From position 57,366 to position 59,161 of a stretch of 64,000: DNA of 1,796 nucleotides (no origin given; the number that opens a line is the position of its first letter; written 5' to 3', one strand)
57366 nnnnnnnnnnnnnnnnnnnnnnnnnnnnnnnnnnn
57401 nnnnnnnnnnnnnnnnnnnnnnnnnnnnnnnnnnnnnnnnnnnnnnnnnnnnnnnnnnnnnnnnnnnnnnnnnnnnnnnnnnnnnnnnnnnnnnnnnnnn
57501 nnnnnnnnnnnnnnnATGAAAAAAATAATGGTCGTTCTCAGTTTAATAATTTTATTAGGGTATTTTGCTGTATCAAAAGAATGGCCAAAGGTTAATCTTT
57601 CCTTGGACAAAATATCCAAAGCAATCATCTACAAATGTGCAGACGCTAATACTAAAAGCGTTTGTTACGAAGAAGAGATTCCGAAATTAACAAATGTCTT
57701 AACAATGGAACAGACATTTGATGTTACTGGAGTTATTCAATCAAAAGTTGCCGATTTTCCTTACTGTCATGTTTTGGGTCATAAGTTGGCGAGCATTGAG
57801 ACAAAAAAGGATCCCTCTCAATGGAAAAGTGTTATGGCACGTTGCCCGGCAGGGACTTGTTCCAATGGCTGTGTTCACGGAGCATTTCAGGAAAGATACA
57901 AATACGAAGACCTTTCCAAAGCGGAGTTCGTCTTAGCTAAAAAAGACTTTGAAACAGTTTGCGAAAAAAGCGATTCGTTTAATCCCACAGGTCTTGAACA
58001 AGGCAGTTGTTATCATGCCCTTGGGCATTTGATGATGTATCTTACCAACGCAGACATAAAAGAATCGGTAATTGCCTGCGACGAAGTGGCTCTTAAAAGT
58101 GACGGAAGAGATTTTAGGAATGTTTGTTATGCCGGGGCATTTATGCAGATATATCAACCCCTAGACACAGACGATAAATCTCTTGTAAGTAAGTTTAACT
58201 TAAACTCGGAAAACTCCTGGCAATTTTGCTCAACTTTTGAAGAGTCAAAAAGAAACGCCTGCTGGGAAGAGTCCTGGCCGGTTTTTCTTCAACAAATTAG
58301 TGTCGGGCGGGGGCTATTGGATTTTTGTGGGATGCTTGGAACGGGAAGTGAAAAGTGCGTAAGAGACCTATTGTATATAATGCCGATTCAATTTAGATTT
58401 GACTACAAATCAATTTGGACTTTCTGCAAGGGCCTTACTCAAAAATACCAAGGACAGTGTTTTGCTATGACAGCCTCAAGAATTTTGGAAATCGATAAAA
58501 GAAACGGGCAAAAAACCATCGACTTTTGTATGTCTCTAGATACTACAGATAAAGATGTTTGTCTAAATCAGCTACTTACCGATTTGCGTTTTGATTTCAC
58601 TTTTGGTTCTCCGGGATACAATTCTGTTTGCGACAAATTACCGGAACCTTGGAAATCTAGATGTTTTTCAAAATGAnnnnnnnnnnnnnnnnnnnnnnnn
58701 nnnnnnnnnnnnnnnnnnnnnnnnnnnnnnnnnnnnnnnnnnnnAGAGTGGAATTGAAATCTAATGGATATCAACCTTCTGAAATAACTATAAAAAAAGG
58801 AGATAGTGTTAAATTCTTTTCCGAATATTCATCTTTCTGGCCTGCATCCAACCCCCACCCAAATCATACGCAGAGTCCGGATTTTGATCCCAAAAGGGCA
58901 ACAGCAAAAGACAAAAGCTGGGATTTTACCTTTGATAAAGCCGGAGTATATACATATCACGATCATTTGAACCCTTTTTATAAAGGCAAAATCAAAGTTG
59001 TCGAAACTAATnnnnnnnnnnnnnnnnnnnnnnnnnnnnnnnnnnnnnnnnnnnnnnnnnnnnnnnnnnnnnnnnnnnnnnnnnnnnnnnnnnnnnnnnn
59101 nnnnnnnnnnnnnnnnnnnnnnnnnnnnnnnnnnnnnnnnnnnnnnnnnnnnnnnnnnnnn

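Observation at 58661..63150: His-rich cupredoxin-like N-terminal domain lacking the Cys ligand in four paralogues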

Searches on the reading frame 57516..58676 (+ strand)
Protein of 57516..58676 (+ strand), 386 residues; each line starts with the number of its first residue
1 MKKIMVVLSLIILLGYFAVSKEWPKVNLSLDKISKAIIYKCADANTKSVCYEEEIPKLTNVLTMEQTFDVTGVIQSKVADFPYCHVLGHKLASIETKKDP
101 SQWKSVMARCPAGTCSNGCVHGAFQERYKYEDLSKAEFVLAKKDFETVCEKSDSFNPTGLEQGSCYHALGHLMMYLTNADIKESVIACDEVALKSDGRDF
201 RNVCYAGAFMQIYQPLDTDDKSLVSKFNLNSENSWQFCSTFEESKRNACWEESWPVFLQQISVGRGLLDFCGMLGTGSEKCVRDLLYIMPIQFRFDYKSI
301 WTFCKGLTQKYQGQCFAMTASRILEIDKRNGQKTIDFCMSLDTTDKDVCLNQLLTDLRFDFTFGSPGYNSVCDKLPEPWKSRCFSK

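Call 6: search_protein_families(library=pfam, proteins=[window:57516-58676:+], max_evalue=1)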
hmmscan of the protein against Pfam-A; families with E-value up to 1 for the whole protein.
window:57516-58676:+ (386 aa): 0 families

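Call 7: search_protein_families(library=ncbifam, proteins=[window:57516-58676:+], max_evalue=1)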
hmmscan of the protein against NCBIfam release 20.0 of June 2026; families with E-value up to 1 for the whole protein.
window:57516-58676:+ (386 aa): 0 families

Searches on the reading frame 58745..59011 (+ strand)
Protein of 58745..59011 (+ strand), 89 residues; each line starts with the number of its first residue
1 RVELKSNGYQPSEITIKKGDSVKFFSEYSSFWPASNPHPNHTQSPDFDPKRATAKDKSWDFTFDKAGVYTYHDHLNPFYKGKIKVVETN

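Call 57: search_solved_structures(query=window:58745-59011:+, max_evalue=10, show_alignments=0)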
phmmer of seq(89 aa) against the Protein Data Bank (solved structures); distinct sequences matched with E-value up to 10: 28.
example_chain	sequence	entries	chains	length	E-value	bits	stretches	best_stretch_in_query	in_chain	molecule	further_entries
1sfd_A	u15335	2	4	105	0.00013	25.5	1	7-85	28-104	Amicyanin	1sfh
1sf3_A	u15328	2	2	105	0.00017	25.1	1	7-85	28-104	Amicyanin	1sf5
4p5r_A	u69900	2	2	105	0.00019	24.9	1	6-85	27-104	Amicyanin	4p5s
2qdv_A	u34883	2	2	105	0.0003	24.3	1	7-85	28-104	Amicyanin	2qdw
1mda_A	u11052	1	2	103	0.00032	24.2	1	7-85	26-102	AMICYANIN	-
3ie9_A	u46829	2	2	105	0.00033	24.1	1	7-85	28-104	Amicyanin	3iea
1aac_A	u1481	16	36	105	0.00033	24.1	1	7-85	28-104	AMICYANIN | PROTEIN (AMICYANIN)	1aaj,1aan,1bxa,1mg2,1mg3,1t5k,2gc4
2idt_A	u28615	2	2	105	0.00034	24.1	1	7-85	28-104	Amicyanin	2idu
2gb2_A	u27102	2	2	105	0.00042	23.8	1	9-85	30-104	Amicyanin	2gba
2idq_A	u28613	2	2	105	0.00047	23.7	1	7-85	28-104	Amicyanin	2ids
3rym_A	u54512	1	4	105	0.00047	23.7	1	7-85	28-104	Amicyanin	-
1id2_A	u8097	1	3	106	0.0015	22.1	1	8-84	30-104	AMICYANIN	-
3c75_A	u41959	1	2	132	0.0028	21.2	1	8-84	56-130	Amicyanin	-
9cck_A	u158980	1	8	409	0.0039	20.7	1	46-85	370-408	Copper-containing nitrite reductase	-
3ply_A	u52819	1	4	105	0.0063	20.1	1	7-85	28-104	Amicyanin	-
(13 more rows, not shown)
